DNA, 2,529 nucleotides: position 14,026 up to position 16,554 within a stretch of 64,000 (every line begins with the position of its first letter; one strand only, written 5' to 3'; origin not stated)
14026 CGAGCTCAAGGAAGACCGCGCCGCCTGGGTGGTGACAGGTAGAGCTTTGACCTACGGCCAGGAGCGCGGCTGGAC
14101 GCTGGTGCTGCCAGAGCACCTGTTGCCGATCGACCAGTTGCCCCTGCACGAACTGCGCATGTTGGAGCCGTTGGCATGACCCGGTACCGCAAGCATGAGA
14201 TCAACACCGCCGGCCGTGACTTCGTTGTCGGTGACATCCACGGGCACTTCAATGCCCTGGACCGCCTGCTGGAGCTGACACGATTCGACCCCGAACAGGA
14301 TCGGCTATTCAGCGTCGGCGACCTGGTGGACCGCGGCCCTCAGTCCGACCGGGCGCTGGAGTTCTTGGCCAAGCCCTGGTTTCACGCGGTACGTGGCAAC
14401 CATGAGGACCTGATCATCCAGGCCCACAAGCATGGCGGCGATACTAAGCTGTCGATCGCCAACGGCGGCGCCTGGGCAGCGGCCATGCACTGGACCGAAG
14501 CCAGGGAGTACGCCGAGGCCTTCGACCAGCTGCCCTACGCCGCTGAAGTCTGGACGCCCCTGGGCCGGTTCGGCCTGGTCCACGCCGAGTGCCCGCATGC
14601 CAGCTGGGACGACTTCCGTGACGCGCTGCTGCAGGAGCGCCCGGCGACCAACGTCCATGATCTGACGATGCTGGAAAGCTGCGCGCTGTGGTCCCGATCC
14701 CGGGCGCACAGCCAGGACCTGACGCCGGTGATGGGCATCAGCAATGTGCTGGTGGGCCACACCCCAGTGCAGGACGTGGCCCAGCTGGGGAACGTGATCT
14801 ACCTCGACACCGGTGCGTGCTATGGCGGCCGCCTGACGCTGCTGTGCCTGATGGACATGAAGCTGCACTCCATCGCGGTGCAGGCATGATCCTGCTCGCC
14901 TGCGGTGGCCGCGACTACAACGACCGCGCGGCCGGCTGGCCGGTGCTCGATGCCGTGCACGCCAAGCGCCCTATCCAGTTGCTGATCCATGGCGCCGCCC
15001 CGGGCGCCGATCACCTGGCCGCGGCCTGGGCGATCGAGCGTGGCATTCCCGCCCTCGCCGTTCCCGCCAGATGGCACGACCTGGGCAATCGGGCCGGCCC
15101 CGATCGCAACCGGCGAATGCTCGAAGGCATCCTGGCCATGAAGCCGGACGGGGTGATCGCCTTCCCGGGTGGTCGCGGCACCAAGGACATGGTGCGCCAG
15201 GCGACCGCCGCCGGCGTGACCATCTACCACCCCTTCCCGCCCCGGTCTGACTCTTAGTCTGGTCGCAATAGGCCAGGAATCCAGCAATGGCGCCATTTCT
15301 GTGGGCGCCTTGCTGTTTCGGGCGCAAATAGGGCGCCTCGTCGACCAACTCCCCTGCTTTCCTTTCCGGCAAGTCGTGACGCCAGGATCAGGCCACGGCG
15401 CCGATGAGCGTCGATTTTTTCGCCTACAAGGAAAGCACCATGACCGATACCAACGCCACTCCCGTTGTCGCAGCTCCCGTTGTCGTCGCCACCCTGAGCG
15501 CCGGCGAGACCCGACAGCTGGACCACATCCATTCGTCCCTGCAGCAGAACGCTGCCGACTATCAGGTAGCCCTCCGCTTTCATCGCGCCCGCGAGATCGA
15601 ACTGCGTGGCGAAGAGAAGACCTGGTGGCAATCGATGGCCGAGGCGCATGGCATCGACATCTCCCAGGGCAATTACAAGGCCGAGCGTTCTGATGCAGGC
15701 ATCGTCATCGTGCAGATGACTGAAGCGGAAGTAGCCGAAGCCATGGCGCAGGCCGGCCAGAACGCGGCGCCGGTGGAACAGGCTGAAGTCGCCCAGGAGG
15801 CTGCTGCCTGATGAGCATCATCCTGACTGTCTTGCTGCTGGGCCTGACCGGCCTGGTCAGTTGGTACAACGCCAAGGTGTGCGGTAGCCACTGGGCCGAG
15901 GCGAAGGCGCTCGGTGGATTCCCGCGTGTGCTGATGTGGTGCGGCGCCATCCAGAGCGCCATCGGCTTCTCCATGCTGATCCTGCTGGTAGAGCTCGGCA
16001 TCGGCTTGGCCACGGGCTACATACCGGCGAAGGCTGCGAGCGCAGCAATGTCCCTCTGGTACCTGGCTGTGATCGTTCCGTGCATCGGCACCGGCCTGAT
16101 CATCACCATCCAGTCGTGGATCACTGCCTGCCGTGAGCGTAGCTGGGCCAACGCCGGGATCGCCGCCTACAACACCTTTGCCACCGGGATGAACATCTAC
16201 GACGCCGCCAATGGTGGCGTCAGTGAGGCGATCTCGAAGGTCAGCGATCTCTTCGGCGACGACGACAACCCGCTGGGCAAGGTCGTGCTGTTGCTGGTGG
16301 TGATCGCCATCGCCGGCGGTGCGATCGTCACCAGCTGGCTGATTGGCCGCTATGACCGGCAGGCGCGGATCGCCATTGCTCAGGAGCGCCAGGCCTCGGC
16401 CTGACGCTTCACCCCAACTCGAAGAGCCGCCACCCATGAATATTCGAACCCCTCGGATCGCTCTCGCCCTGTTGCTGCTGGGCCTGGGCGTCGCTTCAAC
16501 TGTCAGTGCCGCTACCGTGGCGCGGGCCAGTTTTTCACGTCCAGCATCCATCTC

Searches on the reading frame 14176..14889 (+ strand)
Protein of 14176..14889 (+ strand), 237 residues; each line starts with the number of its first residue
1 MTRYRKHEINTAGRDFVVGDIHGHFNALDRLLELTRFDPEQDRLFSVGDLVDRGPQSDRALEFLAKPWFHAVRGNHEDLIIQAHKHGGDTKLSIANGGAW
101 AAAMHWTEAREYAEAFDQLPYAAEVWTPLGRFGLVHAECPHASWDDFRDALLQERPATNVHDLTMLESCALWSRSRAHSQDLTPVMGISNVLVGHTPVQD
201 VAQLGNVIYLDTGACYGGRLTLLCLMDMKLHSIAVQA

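Call 37: search_protein_families(library=phrogs, proteins=[window:14176-14889:+], max_evalue=0.00001)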
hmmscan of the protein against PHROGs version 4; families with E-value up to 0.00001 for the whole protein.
window:14176-14889:+ (237 aa): 5 families
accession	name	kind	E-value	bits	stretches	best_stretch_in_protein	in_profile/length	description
phrog_246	-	other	7.4e-71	240.4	1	1-231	164-388/417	NinI-like serine-threonine phosphatase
phrog_9096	-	unknown function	6.3e-21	75.9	1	15-120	15-123/157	-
phrog_20114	-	other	7.2e-15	56.5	1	16-82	6-75/131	phosphoesterase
phrog_8238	-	DNA, RNA and nucleotide metabolism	6e-07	28.9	1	4-85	163-249/737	RNA ligase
phrog_16794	-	unknown function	2.1e-06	28.3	1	186-223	15-52/59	-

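Call 65: find_encoding_contigs(protein=window:14176-14889:+, flank=10000, max_places=6)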
Protein window:14176-14889:+ (237 aa): 1 contig read that carries it; 1 place shown.
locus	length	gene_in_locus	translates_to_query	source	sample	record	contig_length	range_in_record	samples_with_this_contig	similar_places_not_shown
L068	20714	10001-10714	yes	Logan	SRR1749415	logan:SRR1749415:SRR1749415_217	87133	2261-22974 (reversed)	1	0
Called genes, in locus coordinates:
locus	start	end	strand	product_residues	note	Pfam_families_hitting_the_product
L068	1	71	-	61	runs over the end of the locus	-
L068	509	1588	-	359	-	PF02151:UVR (weak)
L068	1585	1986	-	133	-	-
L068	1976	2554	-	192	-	-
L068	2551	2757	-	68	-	-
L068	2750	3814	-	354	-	-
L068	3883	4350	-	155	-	-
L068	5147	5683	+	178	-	-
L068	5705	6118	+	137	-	-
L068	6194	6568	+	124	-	-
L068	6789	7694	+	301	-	PF08346:AntA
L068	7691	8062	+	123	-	PF24751:DUF7696 (faint)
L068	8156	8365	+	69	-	-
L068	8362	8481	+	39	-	-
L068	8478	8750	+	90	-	-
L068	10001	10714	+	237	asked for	PF12850:Metallophos_2 (faint), PF00149:Metallophos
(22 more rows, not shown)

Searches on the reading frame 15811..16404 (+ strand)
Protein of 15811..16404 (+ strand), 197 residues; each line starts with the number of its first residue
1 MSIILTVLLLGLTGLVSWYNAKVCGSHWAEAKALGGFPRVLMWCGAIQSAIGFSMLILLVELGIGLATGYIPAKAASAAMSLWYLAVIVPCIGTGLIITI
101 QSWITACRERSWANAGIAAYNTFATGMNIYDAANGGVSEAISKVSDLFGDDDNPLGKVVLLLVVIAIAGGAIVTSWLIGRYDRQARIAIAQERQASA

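Call 37: search_protein_families(library=phrogs, proteins=[window:15811-16404:+], max_evalue=0.00001)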
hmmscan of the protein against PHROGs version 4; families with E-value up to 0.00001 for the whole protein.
window:15811-16404:+ (197 aa): 1 family
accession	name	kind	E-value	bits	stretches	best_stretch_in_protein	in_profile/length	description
phrog_37671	-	unknown function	2.7e-55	188.2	1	5-184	3-186/196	-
